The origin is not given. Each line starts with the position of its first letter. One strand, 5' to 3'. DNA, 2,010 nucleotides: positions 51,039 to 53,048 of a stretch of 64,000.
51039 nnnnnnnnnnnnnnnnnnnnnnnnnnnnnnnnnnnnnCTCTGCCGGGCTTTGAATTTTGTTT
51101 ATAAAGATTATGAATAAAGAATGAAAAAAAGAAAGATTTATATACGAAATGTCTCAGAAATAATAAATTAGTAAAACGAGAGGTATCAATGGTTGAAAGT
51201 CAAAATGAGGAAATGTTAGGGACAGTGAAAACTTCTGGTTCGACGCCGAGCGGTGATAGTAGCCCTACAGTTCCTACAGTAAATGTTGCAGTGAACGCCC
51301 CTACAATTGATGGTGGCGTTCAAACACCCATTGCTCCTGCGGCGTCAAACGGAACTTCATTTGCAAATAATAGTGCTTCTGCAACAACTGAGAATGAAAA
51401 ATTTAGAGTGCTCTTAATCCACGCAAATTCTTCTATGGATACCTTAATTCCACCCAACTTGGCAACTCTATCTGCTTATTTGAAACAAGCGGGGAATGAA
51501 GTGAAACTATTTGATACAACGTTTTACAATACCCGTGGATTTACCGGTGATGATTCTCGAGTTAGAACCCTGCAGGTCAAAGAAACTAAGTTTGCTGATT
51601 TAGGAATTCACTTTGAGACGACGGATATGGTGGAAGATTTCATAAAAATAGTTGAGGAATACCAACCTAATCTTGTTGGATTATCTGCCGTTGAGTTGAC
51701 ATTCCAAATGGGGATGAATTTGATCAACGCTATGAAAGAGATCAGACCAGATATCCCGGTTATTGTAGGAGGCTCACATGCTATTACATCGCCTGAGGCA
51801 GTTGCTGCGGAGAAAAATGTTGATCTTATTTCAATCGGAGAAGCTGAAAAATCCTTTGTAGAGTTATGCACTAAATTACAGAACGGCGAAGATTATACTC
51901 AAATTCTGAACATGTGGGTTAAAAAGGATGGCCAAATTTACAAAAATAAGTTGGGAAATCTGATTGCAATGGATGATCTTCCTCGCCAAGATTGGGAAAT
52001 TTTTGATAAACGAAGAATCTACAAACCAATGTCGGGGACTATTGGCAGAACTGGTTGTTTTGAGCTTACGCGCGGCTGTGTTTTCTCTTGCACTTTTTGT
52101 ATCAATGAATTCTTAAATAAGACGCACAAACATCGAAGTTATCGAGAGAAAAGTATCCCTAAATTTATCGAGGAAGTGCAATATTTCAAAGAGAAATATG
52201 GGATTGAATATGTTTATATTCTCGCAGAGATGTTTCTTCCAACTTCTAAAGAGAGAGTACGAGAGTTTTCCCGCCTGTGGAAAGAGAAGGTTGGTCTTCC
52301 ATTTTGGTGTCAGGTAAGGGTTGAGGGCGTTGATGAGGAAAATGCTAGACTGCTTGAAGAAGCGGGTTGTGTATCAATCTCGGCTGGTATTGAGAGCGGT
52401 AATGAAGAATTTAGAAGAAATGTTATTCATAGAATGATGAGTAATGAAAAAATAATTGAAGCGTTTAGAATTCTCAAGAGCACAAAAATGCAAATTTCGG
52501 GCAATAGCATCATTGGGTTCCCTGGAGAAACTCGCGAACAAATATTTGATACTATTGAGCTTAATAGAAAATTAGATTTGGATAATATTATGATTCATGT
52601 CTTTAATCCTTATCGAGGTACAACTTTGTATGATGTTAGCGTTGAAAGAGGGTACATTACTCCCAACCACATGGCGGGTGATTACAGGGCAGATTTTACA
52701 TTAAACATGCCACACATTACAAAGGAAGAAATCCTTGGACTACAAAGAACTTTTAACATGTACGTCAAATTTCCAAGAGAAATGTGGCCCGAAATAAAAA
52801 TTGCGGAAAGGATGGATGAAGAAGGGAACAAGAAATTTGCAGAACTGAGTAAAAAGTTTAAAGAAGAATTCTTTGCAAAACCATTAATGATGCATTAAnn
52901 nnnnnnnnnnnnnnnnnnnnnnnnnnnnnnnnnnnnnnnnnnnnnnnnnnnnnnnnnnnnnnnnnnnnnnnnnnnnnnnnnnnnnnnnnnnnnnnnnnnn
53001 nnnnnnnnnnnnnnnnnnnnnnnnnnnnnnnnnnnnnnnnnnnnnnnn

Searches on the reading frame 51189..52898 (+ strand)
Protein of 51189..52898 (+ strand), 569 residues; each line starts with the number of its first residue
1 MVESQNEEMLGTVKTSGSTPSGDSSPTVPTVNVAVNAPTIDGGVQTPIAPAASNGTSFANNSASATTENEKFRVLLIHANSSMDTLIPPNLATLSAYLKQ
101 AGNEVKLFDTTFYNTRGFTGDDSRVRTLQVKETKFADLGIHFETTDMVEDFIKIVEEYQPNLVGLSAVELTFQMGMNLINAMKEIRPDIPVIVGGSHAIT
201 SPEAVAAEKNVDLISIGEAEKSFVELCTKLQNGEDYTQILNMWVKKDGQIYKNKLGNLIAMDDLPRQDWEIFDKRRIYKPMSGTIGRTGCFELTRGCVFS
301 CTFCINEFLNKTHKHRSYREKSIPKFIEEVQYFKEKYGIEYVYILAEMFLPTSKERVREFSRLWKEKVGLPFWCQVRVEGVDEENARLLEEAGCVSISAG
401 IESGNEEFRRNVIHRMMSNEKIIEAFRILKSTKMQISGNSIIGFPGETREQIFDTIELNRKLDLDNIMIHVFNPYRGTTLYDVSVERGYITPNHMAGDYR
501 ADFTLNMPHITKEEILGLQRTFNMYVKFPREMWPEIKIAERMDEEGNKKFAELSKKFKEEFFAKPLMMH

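Call 3: search_protein_families(library=pfam, proteins=[window:51189-52898:+], max_evalue=0.01)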
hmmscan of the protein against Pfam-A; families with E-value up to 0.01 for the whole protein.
window:51189-52898:+ (569 aa): 3 families
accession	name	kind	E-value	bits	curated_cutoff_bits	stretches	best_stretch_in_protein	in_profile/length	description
PF04055.27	Radical_SAM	-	1.7e-21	77.5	29.5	1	292-458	2-165/166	Radical SAM superfamily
PF02310.24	B12-binding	-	5.4e-16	59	32.1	1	134-226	30-120/121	B12 binding domain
PF19864.5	Radical_SAM_N2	-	0.00023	21.1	29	1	179-233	75-128/151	Radical SAM proteins, N-terminal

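Call 12: search_protein_families(library=ncbifam, proteins=[window:51189-52898:+], max_evalue=0.001)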
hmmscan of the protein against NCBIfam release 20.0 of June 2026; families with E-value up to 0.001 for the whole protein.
window:51189-52898:+ (569 aa): 39 families (the best 25 are shown)
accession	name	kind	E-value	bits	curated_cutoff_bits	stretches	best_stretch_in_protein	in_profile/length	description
TIGR03471.1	HpnJ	equivalog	1e-40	140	577.6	1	147-537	58-444/472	hopanoid biosynthesis associated radical SAM protein HpnJ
TIGR02026.1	BchE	equivalog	1.1e-32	113.6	481.35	1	149-517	53-418/497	magnesium-protoporphyrin IX monomethyl ester anaerobic oxidative cyclase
NF050148.1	rSAM_ApyD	equivalog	1.3e-30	106.4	750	1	157-532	72-436/645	RiPP biosynthesis radical SAM protein ApyD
TIGR04479.1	bcpD_PhpK_rSAM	subfamily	6e-29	100.8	600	1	150-460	101-407/504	PhpK family radical SAM P-methyltransferase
TIGR04013.1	B12_SAM_MJ_1487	hypoth_equivalog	6.5e-29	100.9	251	1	146-483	30-356/382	TIGR04013 family B12-binding domain/radical SAM domain-containing protein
TIGR03975.1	rSAM_ocin_1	subfamily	7.8e-29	100.6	281.85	1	142-458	111-426/606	RiPP maturation radical SAM C-methyltransferase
NF038361.1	rSAM_Sden_1168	equivalog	4.8e-25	88.1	575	1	149-522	130-511/560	Sden_1168 family B12-binding radical SAM P-methyltransferase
TIGR04295.1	B12_rSAM_oligo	hypoth_equivalog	2.9e-24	85.5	400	1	172-424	87-325/422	TIGR04295 family B12-binding domain-containing radical SAM protein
NF033070.1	rSAM_AprD4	equivalog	2.4e-23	82.8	500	1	248-493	160-399/456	AprD4 family radical SAM diol-dehydratase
TIGR04014.1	B12_SAM_MJ_0865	equivalog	2.8e-21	75.8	360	1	178-486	60-360/434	methyl-coenzyme M reductase glutamine C-methyltransferase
TIGR04072.2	rSAM_ladder_B12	equivalog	3.1e-21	75.5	360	1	73-492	1-380/443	lipid biosynthesis B12-binding/radical SAM protein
TIGR04385.1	B12_rSAM_cofa1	equivalog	4.3e-18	65.7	450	1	157-459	59-361/438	B12 lower ligand biosynthesis radical SAM protein BzaD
TIGR04367.1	HpnR_B12_rSAM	equivalog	4.9e-16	58.3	650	1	147-482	48-371/490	hopanoid C-3 methylase HpnR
TIGR01579.1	MiaB-like-C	equivalog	4.5e-13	49.2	357.05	1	177-479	54-335/416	tRNA (N(6)-L-threonylcarbamoyladenosine(37)-C(2))-methylthiotransferase MtaB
TIGR04190.1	B12_SAM_Ta0216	equivalog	1.2e-11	43.9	500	1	176-462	97-394/554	TIGR04190 family B12-binding domain/radical SAM domain protein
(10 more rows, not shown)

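Call 15: search_solved_structures(query=window:51189-52898:+, max_evalue=0.01)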
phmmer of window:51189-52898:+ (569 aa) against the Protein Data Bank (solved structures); distinct sequences matched with E-value up to 0.01: 3.
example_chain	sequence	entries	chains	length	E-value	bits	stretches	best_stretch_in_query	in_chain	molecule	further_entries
6fd2_B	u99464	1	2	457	3.3e-20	75.5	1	262-494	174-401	Putative apramycin biosynthetic oxidoreductase 4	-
9ccb_A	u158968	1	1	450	6.9e-10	41.4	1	200-482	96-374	Radical SAM core domain-containing protein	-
7kdx_A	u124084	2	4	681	7.3e-08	34.7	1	159-349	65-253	Methyltransferase TokK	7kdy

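Call 51: find_homologous_proteins(query=window:51189-52898:+, max_evalue=1e-10)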
Query window:51189-52898:+ (569 aa): 1060 proteins with E <= 1e-10 among 8000 candidates; the best 120 are listed.
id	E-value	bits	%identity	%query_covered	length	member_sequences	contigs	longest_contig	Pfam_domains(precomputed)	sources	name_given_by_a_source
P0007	0.0e+0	1299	100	100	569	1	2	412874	PF04055.28,PF02310.25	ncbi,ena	-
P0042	1.2e-281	953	80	88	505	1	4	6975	PF04055.28,PF02310.25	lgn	-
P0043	2.0e-281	953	81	88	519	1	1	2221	PF04055.28,PF02310.25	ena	-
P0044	2.7e-281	952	80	88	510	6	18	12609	PF04055.28,PF02310.25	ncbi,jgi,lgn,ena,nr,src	ncbi:MAG TPA: radical SAM protein [Candidatus Nanoarchaeia archaeon]|nr:radical SAM protein [Candida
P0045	2.7e-280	949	83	86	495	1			PF04055.28,PF02310.25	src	-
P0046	6.3e-275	931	79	87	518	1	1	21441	PF04055.28,PF02310.25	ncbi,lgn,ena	-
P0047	4.0e-274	928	76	88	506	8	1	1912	PF04055.28,PF02310.25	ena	-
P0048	4.8e-274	928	77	87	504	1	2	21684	PF04055.28,PF02310.25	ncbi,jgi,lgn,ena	-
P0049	6.0e-274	928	78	88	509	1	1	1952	PF04055.28,PF02310.25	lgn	-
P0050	9.8e-274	927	78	87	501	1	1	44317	PF04055.28,PF02310.25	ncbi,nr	ncbi:B12-binding domain-containing radical SAM protein, partial [archaeon AH-315-M20]|nr:B12-binding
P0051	7.3e-273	924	77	88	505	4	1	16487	PF04055.28,PF02310.25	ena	-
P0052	1.3e-272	923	78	88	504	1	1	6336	PF04055.28,PF02310.25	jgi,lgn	-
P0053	8.1e-272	921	76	89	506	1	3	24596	PF04055.28,PF02310.25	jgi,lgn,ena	-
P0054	5.3e-271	918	76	88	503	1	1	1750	PF04055.28,PF02310.25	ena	-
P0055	2.9e-269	912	75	89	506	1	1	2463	PF04055.28,PF02310.25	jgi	-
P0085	2.0e-177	609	54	86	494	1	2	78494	PF04055.28,PF02310.25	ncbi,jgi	-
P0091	1.2e-175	603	53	87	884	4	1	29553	PF02775.27,PF04055.28,PF02776.24,PF02310.25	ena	-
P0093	2.9e-173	596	53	87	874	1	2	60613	PF02775.27,PF04055.28,PF02776.24,PF02310.25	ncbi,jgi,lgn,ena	-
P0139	8.0e-153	528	46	87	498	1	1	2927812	PF04055.28,PF02310.25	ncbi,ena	-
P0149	3.7e-152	526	45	87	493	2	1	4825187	PF04055.28,PF02310.25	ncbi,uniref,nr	ncbi:radical SAM protein [Magnetospirillum sp. XM-1]|uniref:B12-binding domain-containing radical SA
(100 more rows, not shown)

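Call 52: find_encoding_contigs(protein=P0093, flank=9000, max_places=2)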
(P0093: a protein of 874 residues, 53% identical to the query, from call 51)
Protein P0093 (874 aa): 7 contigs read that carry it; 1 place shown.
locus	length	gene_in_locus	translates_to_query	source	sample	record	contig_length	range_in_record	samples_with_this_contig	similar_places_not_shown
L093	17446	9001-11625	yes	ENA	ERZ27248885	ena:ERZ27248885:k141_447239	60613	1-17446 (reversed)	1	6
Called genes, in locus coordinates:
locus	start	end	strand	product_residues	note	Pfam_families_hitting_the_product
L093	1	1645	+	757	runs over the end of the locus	PF01073:3Beta_HSD, PF01370:Epimerase, PF02719:Polysacc_synt_2, PF04321:RmlD_sub_bind (weak), PF16363:GDP_Man_Dehyd, PF08421:Methyltransf_13, PF13489:Methyltransf_23, PF08484:Methyltransf_14, +2 more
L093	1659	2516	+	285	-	PF01073:3Beta_HSD (faint), PF01370:Epimerase, PF05368:NmrA (faint), PF13460:NAD_binding_10 (weak), PF16363:GDP_Man_Dehyd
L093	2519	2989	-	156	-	PF19480:DUF6016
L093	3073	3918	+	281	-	PF00535:Glycos_transf_2, PF13641:Glyco_tranf_2_3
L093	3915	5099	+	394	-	PF20706:GT4-conflict (weak), PF00534:Glycos_transf_1, PF13692:Glyco_trans_1_4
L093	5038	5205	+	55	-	-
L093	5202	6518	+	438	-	PF00884:Sulfatase, PF01663:Phosphodiest, PF02995:DUF229 (weak), PF16347:SGSH_C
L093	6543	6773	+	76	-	-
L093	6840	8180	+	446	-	PF01467:CTP_transf_like, PF13714:PEP_mutase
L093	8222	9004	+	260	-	-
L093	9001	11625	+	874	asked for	PF02776:TPP_enzyme_N, PF02775:TPP_enzyme_C, PF02310:B12-binding, PF04055:Radical_SAM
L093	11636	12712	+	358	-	PF00465:Fe-ADH, PF13685:Fe-ADH_2, PF25137:ADH_Fe_C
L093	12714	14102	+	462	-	PF01663:Phosphodiest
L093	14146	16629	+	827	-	PF08421:Methyltransf_13, PF13489:Methyltransf_23, PF08484:Methyltransf_14, PF01370:Epimerase, PF16363:GDP_Man_Dehyd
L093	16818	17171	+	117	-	-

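Call 53: find_encoding_contigs(protein=P0149, flank=9000, max_places=1)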
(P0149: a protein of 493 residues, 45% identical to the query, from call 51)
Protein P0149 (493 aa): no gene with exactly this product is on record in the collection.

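Call 60: find_encoding_contigs(protein=P0139, flank=8000, max_places=1)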
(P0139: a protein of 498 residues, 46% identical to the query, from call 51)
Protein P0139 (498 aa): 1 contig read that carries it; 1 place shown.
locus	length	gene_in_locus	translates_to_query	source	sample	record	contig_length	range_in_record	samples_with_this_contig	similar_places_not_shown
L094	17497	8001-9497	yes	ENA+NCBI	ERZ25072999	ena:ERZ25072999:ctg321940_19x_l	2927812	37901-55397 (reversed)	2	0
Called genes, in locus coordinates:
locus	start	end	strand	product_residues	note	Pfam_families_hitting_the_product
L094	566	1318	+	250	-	PF00005:ABC_tran, PF13304:AAA_21 (faint)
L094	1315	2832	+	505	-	PF04069:OpuAC, PF00528:BPD_transp_1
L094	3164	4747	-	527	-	-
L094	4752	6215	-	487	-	-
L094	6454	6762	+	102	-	PF11746:DUF3303, PF08734:GYD (weak)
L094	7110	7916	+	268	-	PF01261:AP_endonuc_2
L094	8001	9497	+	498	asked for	PF02310:B12-binding, PF04055:Radical_SAM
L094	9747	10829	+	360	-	PF03706:LPG_synthase_TM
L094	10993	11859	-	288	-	PF11306:DUF3108 (weak)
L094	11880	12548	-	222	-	PF01983:CofC, PF09837:DUF2064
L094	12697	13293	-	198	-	-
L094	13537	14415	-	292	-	PF13490:zf-HC2 (weak)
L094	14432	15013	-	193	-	PF04542:Sigma70_r2, PF22029:PhyR_sigma2 (faint), PF08281:Sigma70_r4_2, PF04545:Sigma70_r4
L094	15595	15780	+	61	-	-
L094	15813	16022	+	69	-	-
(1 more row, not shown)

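Call 61: find_encoding_contigs(protein=P0085, flank=8000, max_places=1)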
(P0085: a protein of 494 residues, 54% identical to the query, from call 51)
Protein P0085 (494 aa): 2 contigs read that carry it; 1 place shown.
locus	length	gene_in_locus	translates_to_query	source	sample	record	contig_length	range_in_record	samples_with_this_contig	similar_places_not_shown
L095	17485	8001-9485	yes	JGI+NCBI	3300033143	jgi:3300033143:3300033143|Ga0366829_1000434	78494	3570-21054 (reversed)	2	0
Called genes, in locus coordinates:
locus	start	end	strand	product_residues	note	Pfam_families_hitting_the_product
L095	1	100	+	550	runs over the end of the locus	PF13231:PMT_2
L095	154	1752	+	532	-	PF02310:B12-binding, PF04055:Radical_SAM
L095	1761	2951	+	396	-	PF13439:Glyco_transf_4 (weak), PF20706:GT4-conflict (weak), PF00534:Glycos_transf_1, PF13692:Glyco_trans_1_4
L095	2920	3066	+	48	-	-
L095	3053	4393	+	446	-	PF00884:Sulfatase, PF01663:Phosphodiest (weak), PF16347:SGSH_C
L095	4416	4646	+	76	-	-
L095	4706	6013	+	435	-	PF01467:CTP_transf_like, PF13714:PEP_mutase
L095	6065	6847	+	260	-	-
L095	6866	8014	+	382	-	PF02776:TPP_enzyme_N, PF02775:TPP_enzyme_C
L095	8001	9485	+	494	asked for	PF02310:B12-binding, PF04055:Radical_SAM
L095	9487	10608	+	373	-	PF00465:Fe-ADH, PF13685:Fe-ADH_2, PF25137:ADH_Fe_C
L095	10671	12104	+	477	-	PF01663:Phosphodiest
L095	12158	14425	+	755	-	PF08421:Methyltransf_13, PF13489:Methyltransf_23, PF08484:Methyltransf_14, PF01370:Epimerase, PF16363:GDP_Man_Dehyd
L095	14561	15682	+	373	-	PF01075:Glyco_transf_9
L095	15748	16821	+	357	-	PF01370:Epimerase, PF04321:RmlD_sub_bind (weak), PF16363:GDP_Man_Dehyd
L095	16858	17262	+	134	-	-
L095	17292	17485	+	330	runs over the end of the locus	PF04055:Radical_SAM, PF13186:SPASM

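Call 62: find_encoding_contigs(protein=P0046, flank=10000, max_places=1)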
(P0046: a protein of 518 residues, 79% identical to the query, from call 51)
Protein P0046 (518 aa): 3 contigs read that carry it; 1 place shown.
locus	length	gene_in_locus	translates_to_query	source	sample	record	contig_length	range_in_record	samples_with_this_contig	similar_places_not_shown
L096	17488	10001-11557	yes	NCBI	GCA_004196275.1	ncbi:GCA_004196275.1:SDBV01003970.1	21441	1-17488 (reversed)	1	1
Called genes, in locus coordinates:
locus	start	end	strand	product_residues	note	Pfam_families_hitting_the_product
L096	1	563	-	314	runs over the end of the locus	PF04991:LicD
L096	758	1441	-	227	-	PF00891:Methyltransf_2 (weak), PF00398:RrnaAD (weak), PF03848:TehB, PF13489:Methyltransf_23, PF13847:Methyltransf_31, PF08241:Methyltransf_11, PF08242:Methyltransf_12, PF13649:Methyltransf_25, +1 more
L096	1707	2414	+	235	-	PF00483:NTP_transferase, PF01128:IspD (faint), PF12804:NTP_transf_3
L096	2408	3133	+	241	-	-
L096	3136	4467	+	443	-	PF02788:RuBisCO_large_N (faint), PF00016:RuBisCO_large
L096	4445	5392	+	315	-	PF01636:APH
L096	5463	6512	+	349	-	PF01075:Glyco_transf_9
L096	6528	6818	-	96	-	-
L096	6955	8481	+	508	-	PF01663:Phosphodiest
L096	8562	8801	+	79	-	-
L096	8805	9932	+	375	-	PF00884:Sulfatase, PF01663:Phosphodiest (weak), PF02995:DUF229 (weak), PF16347:SGSH_C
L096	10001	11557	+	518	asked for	PF02310:B12-binding, PF04055:Radical_SAM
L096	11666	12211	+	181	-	PF01467:CTP_transf_like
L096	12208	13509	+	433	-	PF01467:CTP_transf_like, PF13714:PEP_mutase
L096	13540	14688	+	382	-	PF02776:TPP_enzyme_N, PF02775:TPP_enzyme_C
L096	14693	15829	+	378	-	PF00465:Fe-ADH, PF13685:Fe-ADH_2, PF25137:ADH_Fe_C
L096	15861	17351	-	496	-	PF01943:Polysacc_synt, PF13440:Polysacc_synt_3, PF01554:MatE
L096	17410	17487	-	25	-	?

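Call 63: find_homologous_proteins(query=L096:13540-14688:+, max_evalue=1e-20)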
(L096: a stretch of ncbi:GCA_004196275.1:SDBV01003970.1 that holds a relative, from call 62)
Query L096:13540-14688:+ (382 aa): 8000 proteins with E <= 1e-20 among 8000 candidates; the best 120 are listed.
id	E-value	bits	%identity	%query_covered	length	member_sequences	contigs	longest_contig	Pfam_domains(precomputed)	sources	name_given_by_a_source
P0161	7.5e-253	856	100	99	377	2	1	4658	PF02775.27,PF02776.24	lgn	-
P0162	1.2e-187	642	74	99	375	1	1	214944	PF02775.27,PF02776.24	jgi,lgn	-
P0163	3.5e-185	633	73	98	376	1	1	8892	PF02775.27,PF02776.24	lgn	-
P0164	6.9e-185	632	74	99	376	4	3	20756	PF02775.27,PF02776.24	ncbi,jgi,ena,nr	ncbi:MAG: phosphonopyruvate decarboxylase [Candidatus Woesearchaeota archaeon]|jgi:phosphonopyruvate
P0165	1.8e-184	631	75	98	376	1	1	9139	PF02775.27,PF02776.24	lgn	-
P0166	5.4e-184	630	72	98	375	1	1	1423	PF02775.27,PF02776.24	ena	-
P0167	5.8e-184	629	74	99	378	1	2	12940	PF02775.27,PF02776.24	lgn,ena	-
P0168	1.5e-182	625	74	98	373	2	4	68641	PF02775.27,PF02776.24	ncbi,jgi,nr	ncbi:MAG: phosphonopyruvate decarboxylase [Nanoarchaeota archaeon]|nr:phosphonopyruvate decarboxylas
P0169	3.3e-182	624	73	98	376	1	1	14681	PF02775.27,PF02776.24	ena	-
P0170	3.7e-182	624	73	98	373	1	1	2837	PF02775.27,PF02776.24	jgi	-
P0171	6.1e-182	623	73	98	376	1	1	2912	PF02775.27,PF02776.24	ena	-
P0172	9.9e-182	622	73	98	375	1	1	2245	PF02775.27,PF02776.24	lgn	-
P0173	1.6e-181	621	73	99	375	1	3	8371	PF02775.27,PF02776.24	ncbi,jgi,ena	-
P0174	1.8e-181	621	73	98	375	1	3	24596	PF02775.27,PF02776.24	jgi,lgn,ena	-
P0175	2.2e-180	618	72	98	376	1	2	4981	PF02775.27,PF02776.24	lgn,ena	-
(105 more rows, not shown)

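Call 89: find_related_loci(query=window:51390-52898:+, collection=metagenome_contigs, flank=10000)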
Query window:51390-52898:+ (502 aa) in metagenome_contigs; peptide patterns used: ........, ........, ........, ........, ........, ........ (x = any residue, [..] = any of these).
125 stretches matched a pattern; 13 encode a relative of the query (tblastn E <= 1e-3); 13 distinct loci.
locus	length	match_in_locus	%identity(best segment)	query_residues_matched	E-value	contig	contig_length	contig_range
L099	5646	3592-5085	84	5-502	0e+0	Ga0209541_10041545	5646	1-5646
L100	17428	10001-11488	79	4-499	0e+0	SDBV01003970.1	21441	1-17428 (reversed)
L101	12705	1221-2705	77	4-498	0e+0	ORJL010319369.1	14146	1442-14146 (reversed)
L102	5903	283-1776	76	2-499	0e+0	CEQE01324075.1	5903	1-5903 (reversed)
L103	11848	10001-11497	75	2-500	0e+0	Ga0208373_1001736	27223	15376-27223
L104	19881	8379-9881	77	2-502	0e+0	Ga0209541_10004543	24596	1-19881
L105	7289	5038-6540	74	2-502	0e+0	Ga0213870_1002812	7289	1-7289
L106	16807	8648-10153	73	1-502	0e+0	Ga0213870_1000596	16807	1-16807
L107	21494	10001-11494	76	2-499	0e+0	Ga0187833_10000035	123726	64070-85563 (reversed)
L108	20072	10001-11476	59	3-495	0e+0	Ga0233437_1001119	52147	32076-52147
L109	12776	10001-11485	77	4-498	0e+0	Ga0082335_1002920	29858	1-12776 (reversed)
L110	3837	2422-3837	35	5-472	1e-93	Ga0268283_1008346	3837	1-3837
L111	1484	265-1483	38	4-408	1e-70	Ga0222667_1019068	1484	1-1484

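Call 94: search_protein_families(library=pfam, proteins=[L101:2755-4269:+, L101:4276-4881:+, L101:5512-7050:+, L107:13549-14637:+, L107:15383-16432:+, L104:6126-7658:+, L104:7665-8282:+, L104:4452-5351:-, L104:13658-14470:-, L104:14475-15272:-], max_evalue=0.001)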
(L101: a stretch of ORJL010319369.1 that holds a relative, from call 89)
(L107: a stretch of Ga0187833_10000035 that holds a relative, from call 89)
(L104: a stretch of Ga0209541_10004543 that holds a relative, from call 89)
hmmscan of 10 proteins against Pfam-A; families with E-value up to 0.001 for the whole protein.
L101:2755-4269:+ (504 aa): 2 families
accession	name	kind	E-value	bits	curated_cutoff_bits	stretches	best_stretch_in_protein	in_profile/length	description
PF02310.24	B12-binding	-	5e-26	91.3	32.1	1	27-150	7-114/121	B12 binding domain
PF04055.27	Radical_SAM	-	1.6e-22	80.9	29.5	1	227-392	1-165/166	Radical SAM superfamily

L101:4276-4881:+ (201 aa): 3 families
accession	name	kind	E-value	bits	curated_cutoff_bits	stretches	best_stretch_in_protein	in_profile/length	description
PF01230.28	HIT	-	8.6e-12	46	21.5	1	11-100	3-96/98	HIT domain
PF04677.20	CwfJ_C_1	-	3.6e-08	33.8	21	1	2-103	12-113/122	Protein similar to CwfJ C-terminus 1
PF11969.13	DcpS_C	-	8.4e-05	23.5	24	1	4-102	2-105/114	Scavenger mRNA decapping enzyme C-term binding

L101:5512-7050:+ (512 aa): 4 families
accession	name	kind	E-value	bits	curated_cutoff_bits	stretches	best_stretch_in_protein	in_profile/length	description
PF00465.25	Fe-ADH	-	3.1e-42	144.5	31.3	1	138-301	4-168/168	Iron-containing alcohol dehydrogenase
PF25137.1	ADH_Fe_C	-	1.3e-33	116.8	27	1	313-510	2-192/194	Fe-containing alcohol dehydrogenase family, C-terminal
PF01467.32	CTP_transf_like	-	7.8e-17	62.2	21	1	11-122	7-119/133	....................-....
PF13685.12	Fe-ADH_2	-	2.6e-11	44.2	28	1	140-233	2-94/149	Iron-containing alcohol dehydrogenase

L107:13549-14637:+ (362 aa): 2 families
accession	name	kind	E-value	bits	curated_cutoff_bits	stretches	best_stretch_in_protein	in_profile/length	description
PF00266.25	Aminotran_5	-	2.1e-23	83.4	21.5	1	8-320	6-337/371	Aminotransferase class-V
PF00155.27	Aminotran_1_2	-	2.2e-05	24.3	19.7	1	18-348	23-359/361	Aminotransferase class I and II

L107:15383-16432:+ (349 aa): 2 families
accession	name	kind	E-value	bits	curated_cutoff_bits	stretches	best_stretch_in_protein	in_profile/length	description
PF00155.27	Aminotran_1_2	-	3.9e-33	115.6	19.7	1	53-339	46-356/361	Aminotransferase class I and II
PF04864.19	Alliinase_C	-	1.2e-05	24.8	22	1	120-232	118-221/363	Allinase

L104:6126-7658:+ (510 aa): 2 families
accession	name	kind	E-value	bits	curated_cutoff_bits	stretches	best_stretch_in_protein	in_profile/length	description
PF04055.27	Radical_SAM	-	9.4e-25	88.1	29.5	1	232-397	1-165/166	Radical SAM superfamily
PF02310.24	B12-binding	-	2.5e-24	85.9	32.1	1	32-157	7-116/121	B12 binding domain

L104:7665-8282:+ (205 aa): 3 families
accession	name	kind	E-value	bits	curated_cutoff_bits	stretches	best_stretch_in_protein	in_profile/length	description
PF01230.28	HIT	-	1.3e-08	35.8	21.5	1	16-99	8-97/98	HIT domain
PF04677.20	CwfJ_C_1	-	6.9e-06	26.4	21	1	2-102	12-114/122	Protein similar to CwfJ C-terminus 1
PF11969.13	DcpS_C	-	0.00015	22.6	24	1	4-100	2-105/114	Scavenger mRNA decapping enzyme C-term binding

L104:4452-5351:- (299 aa): 1 family
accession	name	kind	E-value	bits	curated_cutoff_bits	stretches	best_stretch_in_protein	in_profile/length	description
PF00892.27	EamA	-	1.5e-26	93.7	28.2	2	13-141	4-134/135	EamA-like transporter family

L104:13658-14470:- (270 aa): 2 families
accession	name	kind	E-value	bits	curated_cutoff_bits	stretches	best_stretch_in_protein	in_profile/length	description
PF13419.12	HAD_2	-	8.6e-12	46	23.8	1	71-220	44-176/178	Haloacid dehalogenase-like hydrolase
PF00702.32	Hydrolase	-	1.2e-09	39.2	26.4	1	18-212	2-187/191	haloacid dehalogenase-like hydrolase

L104:14475-15272:- (265 aa): 3 families
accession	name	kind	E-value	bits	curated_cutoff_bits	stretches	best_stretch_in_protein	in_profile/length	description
PF13419.12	HAD_2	-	3.5e-09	37.5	23.8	1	41-229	15-178/178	Haloacid dehalogenase-like hydrolase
PF00702.32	Hydrolase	-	1.8e-07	32.2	26.4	1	14-223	1-191/191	haloacid dehalogenase-like hydrolase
PF13242.12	Hydrolase_like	-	3.5e-06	27.3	22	1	173-252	5-73/75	HAD-hyrolase-like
